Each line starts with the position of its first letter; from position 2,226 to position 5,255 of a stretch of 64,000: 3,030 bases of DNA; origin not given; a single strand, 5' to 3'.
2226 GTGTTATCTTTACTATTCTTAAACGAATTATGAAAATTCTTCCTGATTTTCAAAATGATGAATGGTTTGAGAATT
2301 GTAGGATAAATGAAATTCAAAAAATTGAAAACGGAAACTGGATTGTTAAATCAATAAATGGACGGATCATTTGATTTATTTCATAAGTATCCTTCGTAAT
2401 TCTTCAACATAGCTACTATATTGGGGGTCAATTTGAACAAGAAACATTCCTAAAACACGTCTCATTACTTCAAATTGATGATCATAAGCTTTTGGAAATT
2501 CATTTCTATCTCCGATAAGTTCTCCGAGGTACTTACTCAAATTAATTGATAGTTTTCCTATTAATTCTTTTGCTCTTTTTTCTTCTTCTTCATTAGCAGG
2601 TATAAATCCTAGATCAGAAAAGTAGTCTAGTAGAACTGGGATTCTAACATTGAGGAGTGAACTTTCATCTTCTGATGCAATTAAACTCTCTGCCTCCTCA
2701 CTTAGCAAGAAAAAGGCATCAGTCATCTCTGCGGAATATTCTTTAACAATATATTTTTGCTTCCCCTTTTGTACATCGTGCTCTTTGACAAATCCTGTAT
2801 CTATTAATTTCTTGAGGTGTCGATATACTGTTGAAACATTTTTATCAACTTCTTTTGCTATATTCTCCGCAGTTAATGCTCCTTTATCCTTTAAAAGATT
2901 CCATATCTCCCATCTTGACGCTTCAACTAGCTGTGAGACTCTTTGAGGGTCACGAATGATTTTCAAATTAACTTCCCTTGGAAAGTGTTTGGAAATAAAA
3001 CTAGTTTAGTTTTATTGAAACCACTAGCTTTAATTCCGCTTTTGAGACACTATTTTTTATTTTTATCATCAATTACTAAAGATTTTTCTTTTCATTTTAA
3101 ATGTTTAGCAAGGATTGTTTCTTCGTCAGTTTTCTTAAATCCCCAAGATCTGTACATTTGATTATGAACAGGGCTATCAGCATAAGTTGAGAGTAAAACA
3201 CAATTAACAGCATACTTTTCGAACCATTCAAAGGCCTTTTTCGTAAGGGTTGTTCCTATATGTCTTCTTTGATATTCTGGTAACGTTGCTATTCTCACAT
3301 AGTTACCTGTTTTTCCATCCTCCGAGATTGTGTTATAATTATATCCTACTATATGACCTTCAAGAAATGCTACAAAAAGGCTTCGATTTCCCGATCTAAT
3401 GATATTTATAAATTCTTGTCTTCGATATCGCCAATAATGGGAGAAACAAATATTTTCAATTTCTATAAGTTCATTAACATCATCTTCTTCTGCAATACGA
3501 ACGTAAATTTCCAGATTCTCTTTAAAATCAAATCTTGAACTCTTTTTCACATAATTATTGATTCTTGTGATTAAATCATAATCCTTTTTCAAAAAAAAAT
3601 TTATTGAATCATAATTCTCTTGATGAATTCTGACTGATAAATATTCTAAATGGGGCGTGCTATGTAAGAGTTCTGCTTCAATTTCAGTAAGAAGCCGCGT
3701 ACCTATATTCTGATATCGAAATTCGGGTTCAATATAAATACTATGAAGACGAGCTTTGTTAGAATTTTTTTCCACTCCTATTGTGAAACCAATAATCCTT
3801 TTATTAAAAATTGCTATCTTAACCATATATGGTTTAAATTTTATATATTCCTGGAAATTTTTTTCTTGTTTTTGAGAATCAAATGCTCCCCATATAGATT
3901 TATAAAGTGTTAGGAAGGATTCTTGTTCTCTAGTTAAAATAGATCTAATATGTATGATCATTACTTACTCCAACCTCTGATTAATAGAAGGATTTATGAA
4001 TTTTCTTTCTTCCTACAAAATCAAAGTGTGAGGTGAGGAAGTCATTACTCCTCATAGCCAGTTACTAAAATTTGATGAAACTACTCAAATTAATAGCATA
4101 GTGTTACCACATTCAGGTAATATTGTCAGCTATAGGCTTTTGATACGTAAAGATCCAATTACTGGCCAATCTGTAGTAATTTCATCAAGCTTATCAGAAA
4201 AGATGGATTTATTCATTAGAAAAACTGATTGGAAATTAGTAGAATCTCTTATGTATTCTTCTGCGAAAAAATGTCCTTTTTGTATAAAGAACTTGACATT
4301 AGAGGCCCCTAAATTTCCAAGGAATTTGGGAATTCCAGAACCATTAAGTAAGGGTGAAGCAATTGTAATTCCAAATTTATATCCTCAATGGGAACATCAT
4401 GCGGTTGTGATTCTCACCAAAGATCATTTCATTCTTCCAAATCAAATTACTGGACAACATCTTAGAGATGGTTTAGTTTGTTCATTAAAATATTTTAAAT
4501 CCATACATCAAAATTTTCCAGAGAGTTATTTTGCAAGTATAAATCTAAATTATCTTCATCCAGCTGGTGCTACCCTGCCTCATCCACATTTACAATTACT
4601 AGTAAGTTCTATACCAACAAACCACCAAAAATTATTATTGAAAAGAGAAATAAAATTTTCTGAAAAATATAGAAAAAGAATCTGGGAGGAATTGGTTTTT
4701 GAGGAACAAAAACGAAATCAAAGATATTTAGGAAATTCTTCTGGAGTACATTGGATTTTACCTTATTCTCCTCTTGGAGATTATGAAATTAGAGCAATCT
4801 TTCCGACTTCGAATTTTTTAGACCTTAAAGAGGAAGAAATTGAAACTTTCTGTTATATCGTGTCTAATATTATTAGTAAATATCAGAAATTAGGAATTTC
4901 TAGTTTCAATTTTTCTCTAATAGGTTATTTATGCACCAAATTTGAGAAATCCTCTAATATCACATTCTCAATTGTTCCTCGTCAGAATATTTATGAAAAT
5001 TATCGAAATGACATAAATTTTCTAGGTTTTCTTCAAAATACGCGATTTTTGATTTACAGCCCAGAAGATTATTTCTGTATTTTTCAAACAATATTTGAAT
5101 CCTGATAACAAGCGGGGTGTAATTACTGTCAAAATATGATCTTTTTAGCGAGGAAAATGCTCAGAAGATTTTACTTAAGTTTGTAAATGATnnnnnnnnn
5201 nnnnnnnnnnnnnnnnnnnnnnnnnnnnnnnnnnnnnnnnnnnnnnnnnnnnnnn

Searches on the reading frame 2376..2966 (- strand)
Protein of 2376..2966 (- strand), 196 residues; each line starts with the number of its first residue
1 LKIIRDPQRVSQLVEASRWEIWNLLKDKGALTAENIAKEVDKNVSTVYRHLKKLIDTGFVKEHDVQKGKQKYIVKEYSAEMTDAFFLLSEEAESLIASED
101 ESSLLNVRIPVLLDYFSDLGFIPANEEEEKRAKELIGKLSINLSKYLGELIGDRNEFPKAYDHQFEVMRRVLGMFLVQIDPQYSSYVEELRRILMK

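Call 5: search_protein_families(library=padloc, proteins=[window:2376-2966:-], max_evalue=0.01)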
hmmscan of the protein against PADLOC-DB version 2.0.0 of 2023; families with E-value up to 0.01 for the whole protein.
window:2376-2966:- (196 aa): 21 families
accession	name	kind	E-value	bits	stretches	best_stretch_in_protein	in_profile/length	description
PDLC01434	CasR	-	1.3e-08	33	1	18-73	130-182/191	"CAS-I,CAS-II,CAS-III,CAS-IV,CAS-V,CAS-VI; associated_signaling"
PDLC01857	CARF3--CARF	-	3e-08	31.5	1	21-82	134-193/201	-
PDLC01268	CasR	-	4.6e-08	31.2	1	17-76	125-178/179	"CAS-I,CAS-II,CAS-III,CAS-IV,CAS-V,CAS-VI; associated_signaling"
PDLC01438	Csa3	-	5.8e-08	31.1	1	8-91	139-209/305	"CAS-I,CAS-II,CAS-III,CAS-IV,CAS-V,CAS-VI; associated_signaling"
PDLC01852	CARF3--CARF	-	5.3e-07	27.8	1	11-77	138-202/208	-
PDLC01879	CARF3--CARF_TM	-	7.3e-07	27.1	1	15-73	155-208/222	-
PDLC01863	CARF3--CARF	-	1e-06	26.6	1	14-65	117-167/182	-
PDLC01044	Csa3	-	4.6e-06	24.6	1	13-76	133-188/194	Type I-A associated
PDLC01848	CARF3--CARF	-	1.2e-05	23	1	20-71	141-190/197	-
PDLC01875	CARF3--CARF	-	1.8e-05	22.6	1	20-64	150-194/219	-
PDLC03963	SoFic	-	3.1e-05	21.5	1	8-77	283-354/361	-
PDLC00615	ZorC1|ZorC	-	6.2e-05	20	1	20-154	116-245/426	EH signature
PDLC01853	CARF3--CARF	-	7.5e-05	20.5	1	21-79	143-204/209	-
PDLC01720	Csa3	-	0.00016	20.2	1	24-112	33-94/118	Csa3_1_CAS-I-II-III-IV-V-VI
PDLC01860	CARF3--CARF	-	0.00025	19.2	1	10-80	137-205/210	-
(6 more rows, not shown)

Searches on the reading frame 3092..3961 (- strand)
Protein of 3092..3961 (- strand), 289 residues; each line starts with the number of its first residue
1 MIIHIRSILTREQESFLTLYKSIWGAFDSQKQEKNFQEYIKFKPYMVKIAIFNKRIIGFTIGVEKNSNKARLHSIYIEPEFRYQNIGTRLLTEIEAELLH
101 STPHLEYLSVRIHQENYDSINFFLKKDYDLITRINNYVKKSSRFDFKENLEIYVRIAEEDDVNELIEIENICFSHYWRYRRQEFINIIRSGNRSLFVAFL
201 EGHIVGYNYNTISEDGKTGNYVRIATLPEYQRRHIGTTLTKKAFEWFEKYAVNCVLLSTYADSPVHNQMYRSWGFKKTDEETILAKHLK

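Call 3: search_protein_families(library=pfam, proteins=[window:3092-3961:-], max_evalue=0.01)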
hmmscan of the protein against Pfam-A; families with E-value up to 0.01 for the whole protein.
window:3092-3961:- (289 aa): 5 families
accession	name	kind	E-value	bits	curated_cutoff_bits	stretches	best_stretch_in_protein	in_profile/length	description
PF00583.31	Acetyltransf_1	-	5.6e-25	88.3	20.7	2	164-275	3-116/116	Acetyltransferase (GNAT) family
PF13508.13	Acetyltransf_7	-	2.8e-19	69.7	27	2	193-277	3-84/84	Acetyltransferase (GNAT) domain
PF13673.13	Acetyltransf_10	-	6e-17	62.2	23.6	2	26-113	12-95/128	Acetyltransferase (GNAT) domain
PF13527.13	Acetyltransf_9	-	2.5e-05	24.7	25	1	154-276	2-125/127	Acetyltransferase (GNAT) domain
PF13420.13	Acetyltransf_4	-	0.0063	17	24.3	0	49-143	54-149/155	Acetyltransferase (GNAT) domain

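Call 4: search_protein_families(library=ncbifam, proteins=[window:3092-3961:-], max_evalue=0.01)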
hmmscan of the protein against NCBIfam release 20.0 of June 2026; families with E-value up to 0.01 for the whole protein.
window:3092-3961:- (289 aa): 17 families
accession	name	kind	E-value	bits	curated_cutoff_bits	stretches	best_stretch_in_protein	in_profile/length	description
TIGR01575.1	rimI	equivalog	1e-20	74.3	86.4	2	161-279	1-116/132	ribosomal protein S18-alanine N-acetyltransferase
NF002959.0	PRK03624.1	equivalog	9.6e-14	51.3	124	2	151-288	6-141/147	GNAT family acetyltransferase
NF000224.3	AAC_6p_Acine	exception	1.8e-09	37.8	225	1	182-287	40-144/146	AAC(6')-Ighjkrstuvwx family aminoglycoside N-acetyltransferase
NF007025.1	PRK09491.1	equivalog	5.2e-09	36.2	173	2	156-278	5-122/145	ribosomal protein S18-alanine N-acetyltransferase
NF043067.1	AAC_6p_group_E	equivalog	1e-08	35.1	140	1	12-134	5-133/140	aminoglycoside 6'-N-acetyltransferase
NF041158.1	Spm_actase_Thplmales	equivalog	8.3e-08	32.6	225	1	50-95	67-111/115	spermidine N(1)-acetyltransferase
TIGR03448.1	mycothiol_MshD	equivalog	8.6e-07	28.6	163.1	1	193-282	199-292/294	mycothiol synthase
NF040501.1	resist_ArsN2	equivalog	2.5e-06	27.1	125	1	54-98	34-77/133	arsenic resistance N-acetyltransferase ArsN2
TIGR03585.1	PseH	equivalog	5.3e-06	26.6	93.1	1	53-143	59-148/156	UDP-4-amino-4,6-dideoxy-N-acetyl-beta-L-altrosamine N-acetyltransferase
NF033078.2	AAC_6p_Ia_fam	equivalog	4e-05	23.5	265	1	14-97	23-103/181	AAC(6')-Ia family aminoglycoside 6'-N-acetyltransferase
NF005840.0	PRK07757.1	equivalog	5.7e-05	23.1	154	0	157-284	8-127/153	N-acetyltransferase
NF000165.3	AAC_6p_Entco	exception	0.00027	20.8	300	1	19-149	20-149/178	aminoglycoside N-acetyltransferase AAC(6')-Ii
NF000360.1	sat4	exception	0.00034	20.7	380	0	223-285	101-163/180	streptothricin N-acetyltransferase Sat4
TIGR03827.1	GNAT_ablB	equivalog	0.00042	19.8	205.1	0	140-276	104-241/266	putative beta-lysine N-acetyltransferase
NF033213.1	matur_PanM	equivalog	0.0027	17.5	68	0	18-99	18-92/130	aspartate 1-decarboxylase autocleavage activator PanM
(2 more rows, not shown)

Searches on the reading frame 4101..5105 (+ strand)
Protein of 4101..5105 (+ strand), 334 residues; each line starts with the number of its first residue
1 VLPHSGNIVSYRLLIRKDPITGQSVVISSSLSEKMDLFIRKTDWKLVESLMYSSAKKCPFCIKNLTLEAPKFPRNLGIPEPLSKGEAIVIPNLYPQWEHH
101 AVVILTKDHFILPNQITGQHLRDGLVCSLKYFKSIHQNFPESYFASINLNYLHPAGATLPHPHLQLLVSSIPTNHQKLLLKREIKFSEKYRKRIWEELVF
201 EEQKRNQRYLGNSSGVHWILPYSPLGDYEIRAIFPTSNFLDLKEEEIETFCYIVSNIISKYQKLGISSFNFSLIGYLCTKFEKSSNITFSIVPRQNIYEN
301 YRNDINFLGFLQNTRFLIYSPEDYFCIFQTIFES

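Call 3: search_protein_families(library=pfam, proteins=[window:4101-5105:+], max_evalue=0.01)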
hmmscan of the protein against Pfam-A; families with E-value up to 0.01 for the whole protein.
window:4101-5105:+ (334 aa): 0 families

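Call 4: search_protein_families(library=ncbifam, proteins=[window:4101-5105:+], max_evalue=0.01)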
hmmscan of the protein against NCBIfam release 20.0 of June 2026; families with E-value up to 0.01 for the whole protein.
window:4101-5105:+ (334 aa): 1 family
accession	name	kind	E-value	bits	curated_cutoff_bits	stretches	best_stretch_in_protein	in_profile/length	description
NF008724.0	PRK11720.1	equivalog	2.3e-06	27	448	1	155-283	158-287/348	UDP-glucose--hexose-1-phosphate uridylyltransferase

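Call 5: search_protein_families(library=padloc, proteins=[window:4101-5105:+], max_evalue=0.01)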
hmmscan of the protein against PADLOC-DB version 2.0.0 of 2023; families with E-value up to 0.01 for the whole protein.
window:4101-5105:+ (334 aa): 0 families
